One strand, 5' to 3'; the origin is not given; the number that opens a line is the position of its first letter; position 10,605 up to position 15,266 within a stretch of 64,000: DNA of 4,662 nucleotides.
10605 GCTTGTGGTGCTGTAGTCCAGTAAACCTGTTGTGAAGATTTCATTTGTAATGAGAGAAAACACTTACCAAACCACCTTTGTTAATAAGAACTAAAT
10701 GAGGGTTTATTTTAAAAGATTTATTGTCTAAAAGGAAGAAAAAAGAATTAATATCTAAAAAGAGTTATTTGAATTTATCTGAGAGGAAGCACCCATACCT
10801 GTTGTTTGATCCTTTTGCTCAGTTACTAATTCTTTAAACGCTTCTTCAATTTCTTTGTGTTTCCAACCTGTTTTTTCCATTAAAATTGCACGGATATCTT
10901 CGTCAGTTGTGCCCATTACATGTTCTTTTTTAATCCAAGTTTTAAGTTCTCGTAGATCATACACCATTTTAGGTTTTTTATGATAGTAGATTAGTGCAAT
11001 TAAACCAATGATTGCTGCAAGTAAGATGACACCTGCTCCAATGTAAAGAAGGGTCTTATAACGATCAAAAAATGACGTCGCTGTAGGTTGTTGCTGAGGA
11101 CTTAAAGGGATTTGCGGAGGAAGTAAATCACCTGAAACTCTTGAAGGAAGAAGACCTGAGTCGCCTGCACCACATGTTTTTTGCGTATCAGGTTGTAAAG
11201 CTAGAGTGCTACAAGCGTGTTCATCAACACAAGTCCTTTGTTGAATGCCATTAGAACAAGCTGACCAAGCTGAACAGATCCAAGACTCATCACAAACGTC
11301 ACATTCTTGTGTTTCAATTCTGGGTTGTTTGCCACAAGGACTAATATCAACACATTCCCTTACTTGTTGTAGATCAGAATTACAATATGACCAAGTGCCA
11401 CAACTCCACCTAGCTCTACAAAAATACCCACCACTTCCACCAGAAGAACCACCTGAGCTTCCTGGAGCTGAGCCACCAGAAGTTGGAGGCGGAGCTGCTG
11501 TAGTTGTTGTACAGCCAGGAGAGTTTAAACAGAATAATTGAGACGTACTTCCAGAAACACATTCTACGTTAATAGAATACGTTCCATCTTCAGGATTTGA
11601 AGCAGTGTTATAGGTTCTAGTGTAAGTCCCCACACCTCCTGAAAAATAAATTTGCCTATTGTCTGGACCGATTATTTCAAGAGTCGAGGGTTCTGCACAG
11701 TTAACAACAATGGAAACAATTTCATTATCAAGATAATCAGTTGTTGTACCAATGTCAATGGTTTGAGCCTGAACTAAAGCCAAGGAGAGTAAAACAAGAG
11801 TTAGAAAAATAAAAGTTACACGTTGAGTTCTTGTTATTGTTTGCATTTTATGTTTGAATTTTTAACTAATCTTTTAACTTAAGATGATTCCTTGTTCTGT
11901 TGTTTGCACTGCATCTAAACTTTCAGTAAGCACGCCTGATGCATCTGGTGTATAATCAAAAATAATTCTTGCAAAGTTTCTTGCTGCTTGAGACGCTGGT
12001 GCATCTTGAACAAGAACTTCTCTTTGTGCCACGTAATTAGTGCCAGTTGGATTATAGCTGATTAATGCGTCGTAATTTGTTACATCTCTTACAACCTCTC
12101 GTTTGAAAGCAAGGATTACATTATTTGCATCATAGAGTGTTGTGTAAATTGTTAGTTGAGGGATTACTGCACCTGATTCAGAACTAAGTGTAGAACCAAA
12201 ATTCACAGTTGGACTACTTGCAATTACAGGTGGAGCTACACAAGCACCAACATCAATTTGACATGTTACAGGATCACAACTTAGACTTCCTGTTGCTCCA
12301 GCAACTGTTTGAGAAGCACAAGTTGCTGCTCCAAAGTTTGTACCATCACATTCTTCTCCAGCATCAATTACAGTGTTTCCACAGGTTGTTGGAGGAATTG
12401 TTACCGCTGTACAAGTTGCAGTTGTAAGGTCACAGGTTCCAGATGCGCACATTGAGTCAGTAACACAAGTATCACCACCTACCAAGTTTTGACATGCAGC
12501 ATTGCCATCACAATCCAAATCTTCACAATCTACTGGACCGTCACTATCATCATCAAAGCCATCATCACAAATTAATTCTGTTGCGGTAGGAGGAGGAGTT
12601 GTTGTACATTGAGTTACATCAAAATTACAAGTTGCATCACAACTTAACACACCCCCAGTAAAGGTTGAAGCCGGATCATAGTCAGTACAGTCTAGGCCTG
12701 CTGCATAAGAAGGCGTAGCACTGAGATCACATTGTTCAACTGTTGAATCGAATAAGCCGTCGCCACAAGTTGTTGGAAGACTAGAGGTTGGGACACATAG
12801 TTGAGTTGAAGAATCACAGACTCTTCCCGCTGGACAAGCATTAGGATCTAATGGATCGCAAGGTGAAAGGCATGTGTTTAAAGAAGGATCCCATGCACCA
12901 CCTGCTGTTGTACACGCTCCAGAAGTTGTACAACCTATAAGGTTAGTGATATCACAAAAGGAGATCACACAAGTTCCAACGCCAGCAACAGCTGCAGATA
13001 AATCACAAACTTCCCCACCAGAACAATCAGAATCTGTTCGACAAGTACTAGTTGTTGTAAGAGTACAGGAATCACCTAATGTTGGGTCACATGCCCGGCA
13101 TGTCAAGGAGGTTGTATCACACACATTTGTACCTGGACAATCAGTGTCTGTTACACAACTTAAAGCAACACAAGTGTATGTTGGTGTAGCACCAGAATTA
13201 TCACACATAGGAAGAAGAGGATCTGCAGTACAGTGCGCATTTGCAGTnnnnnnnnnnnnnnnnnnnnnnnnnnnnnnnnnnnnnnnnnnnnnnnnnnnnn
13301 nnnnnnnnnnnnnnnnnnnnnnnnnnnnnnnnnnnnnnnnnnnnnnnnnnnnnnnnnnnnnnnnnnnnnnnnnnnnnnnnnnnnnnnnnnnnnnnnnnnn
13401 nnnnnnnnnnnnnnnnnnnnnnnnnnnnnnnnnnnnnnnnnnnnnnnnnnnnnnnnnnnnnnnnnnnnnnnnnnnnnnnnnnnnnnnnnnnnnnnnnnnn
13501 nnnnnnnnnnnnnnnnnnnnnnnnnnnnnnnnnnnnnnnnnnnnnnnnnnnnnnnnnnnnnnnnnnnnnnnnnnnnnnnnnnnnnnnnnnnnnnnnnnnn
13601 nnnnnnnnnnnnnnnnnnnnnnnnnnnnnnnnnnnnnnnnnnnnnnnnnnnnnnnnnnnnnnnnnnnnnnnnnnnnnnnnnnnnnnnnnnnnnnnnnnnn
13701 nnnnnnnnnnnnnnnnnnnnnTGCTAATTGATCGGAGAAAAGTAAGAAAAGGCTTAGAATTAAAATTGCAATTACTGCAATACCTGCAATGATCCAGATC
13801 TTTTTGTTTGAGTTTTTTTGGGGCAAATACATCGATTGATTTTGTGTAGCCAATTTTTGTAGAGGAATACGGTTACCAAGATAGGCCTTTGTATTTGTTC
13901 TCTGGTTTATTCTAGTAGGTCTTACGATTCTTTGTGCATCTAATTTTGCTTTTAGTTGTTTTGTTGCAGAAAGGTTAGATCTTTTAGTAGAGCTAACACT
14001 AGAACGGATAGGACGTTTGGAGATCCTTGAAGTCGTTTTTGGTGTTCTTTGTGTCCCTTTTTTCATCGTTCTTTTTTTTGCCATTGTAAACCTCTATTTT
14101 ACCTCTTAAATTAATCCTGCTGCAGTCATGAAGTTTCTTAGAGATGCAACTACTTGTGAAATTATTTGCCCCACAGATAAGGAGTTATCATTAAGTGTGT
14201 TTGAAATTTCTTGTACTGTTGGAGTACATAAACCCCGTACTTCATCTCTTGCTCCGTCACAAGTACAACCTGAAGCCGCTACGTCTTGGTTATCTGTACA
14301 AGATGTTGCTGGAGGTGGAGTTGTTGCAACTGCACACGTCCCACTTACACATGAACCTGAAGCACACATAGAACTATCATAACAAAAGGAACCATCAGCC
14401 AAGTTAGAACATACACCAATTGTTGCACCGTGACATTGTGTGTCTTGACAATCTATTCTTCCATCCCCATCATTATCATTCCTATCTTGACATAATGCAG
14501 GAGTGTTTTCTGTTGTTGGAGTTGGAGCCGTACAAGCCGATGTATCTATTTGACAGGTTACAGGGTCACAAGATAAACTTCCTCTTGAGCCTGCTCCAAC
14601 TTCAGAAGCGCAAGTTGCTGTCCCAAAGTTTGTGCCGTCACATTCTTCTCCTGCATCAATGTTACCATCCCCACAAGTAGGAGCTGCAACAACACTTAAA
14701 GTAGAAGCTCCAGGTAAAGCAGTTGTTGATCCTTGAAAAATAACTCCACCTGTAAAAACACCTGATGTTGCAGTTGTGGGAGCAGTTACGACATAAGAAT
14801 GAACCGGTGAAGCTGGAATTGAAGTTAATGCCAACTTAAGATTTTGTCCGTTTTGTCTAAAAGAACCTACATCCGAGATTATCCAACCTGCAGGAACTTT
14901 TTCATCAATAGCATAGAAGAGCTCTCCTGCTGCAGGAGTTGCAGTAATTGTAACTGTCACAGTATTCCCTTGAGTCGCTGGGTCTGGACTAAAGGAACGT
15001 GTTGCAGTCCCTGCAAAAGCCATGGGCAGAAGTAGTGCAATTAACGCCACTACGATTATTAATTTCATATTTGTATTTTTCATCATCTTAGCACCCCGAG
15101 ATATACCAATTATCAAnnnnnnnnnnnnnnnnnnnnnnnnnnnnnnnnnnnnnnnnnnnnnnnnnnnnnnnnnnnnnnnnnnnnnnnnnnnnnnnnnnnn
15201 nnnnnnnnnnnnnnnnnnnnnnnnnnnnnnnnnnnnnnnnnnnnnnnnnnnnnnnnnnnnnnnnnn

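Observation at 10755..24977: Cohesin-/dockerin-like modular cell-surface assembly encoded by nine consecutive minus-strand genes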

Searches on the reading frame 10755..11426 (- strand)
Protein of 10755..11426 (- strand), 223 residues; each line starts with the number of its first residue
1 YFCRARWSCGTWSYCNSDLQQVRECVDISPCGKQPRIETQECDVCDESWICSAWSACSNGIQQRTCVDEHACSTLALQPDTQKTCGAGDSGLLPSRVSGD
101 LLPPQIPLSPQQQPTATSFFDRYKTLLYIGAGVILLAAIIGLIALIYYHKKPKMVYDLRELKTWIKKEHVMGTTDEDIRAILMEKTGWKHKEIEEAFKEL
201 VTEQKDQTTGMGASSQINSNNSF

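Call 62: find_related_loci(query=A9, collection=genome_contigs, flank=10000)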
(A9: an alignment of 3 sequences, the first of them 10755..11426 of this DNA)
Query A9 (223 aa) in genome_contigs; peptide patterns used: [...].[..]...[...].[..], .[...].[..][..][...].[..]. (x = any residue, [..] = any of these).
79 stretches matched a pattern; 10 encode a relative of the query (tblastn E <= 1e-3); 10 distinct loci.
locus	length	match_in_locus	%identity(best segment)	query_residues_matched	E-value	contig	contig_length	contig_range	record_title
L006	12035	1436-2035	46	3-200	2e-53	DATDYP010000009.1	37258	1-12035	MAG TPA_asm: Candidatus Nanoarchaeia archaeon isolate SMAG_U8168 k141_205661, whole genome shotgun sequence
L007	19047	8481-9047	42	1-204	9e-53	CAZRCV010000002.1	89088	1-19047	MAG TPA_asm: uncultured Methanosarcinales archaeon isolate SRP269290_co2_422 genome assembly, contig: NODE_168_length_89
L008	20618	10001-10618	40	3-205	1e-51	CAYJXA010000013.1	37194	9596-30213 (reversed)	MAG TPA_asm: uncultured Methanosarcinales archaeon isolate ERP125453_co1_488 genome assembly, contig: NODE_876_length_37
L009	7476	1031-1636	39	2-199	6e-45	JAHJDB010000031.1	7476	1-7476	MAG: Nanoarchaeota archaeon isolate Modern_marine.mb.327 Modern_marine.mb.327_k141_631773, whole genome shotgun sequence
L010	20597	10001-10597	41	3-200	1e-44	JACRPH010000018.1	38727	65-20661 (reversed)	MAG: Candidatus Woesearchaeota archaeon isolate NC_groundwater_1982_Pr3_S-0.2um_39_12 scaffold_105336, whole genome shot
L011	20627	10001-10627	38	3-199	5e-33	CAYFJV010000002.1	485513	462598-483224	MAG TPA_asm: uncultured Methanosarcinales archaeon isolate ERP019367_co1_128 genome assembly, contig: NODE_24_length_485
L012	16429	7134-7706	42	3-198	9e-45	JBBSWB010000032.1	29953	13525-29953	MAG: Nanoarchaeota archaeon isolate H41-bin204_1 H41_bin204_1_000000000032, whole genome shotgun sequence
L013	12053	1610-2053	36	3-163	3e-27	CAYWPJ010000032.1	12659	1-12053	MAG TPA_asm: uncultured Methanosarcinales archaeon isolate binchicken_co266_71 genome assembly, contig: NODE_8687_length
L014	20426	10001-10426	39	45-197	8e-26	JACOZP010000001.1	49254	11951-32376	MAG: Candidatus Woesearchaeota archaeon isolate NC_groundwater_208_Ag_S-0.1um_42_19 S4_GD2017_2_S1_scaffold_1031, whole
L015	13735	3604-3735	48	44-87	5e-9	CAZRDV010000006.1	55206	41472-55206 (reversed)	MAG TPA_asm: uncultured archaeon isolate SRP214966_co4_414 genome assembly, contig: NODE_303_length_55206_cov_13.114613,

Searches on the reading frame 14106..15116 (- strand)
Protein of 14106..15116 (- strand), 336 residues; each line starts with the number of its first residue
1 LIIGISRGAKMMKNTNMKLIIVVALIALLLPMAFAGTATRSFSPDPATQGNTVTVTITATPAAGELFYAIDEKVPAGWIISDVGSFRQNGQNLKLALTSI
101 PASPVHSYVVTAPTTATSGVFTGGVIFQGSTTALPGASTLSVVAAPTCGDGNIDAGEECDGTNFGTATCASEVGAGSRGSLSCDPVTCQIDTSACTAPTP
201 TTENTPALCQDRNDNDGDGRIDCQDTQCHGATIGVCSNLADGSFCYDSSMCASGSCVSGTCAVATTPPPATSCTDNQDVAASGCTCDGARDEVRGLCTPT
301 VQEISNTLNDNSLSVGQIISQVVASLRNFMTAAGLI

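Call 4: search_protein_families(library=pfam, proteins=[window:14106-15116:-], max_evalue=1)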
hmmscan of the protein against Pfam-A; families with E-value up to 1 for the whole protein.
window:14106-15116:- (336 aa): 1 family
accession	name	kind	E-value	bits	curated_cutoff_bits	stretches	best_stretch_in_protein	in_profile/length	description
PF17973.7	bMG10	-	0.11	13.1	26.2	1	46-92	23-69/131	Bacterial Alpha-2-macroglobulin MG10 domain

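Call 9: search_protein_families(library=ncbifam, proteins=[window:14106-15116:-], max_evalue=1)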
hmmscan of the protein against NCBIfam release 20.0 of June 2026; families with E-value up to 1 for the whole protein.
window:14106-15116:- (336 aa): 3 families
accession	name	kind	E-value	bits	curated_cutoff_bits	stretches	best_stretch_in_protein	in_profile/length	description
NF033662.1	acid_disulf_rpt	repeat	5.1e-07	29.3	41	1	203-233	1-29/32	acidic double-disulfide repeat-containing protein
TIGR02232.1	myxo_disulf_rpt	repeat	0.0082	15.9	20.8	1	146-163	2-19/38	cysteine-rich acidic repeat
NF058595.1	invert_tail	domain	0.017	15.5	37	1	14-60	51-98/113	lipo-invert putative C-terminal anchoring domain-containing protein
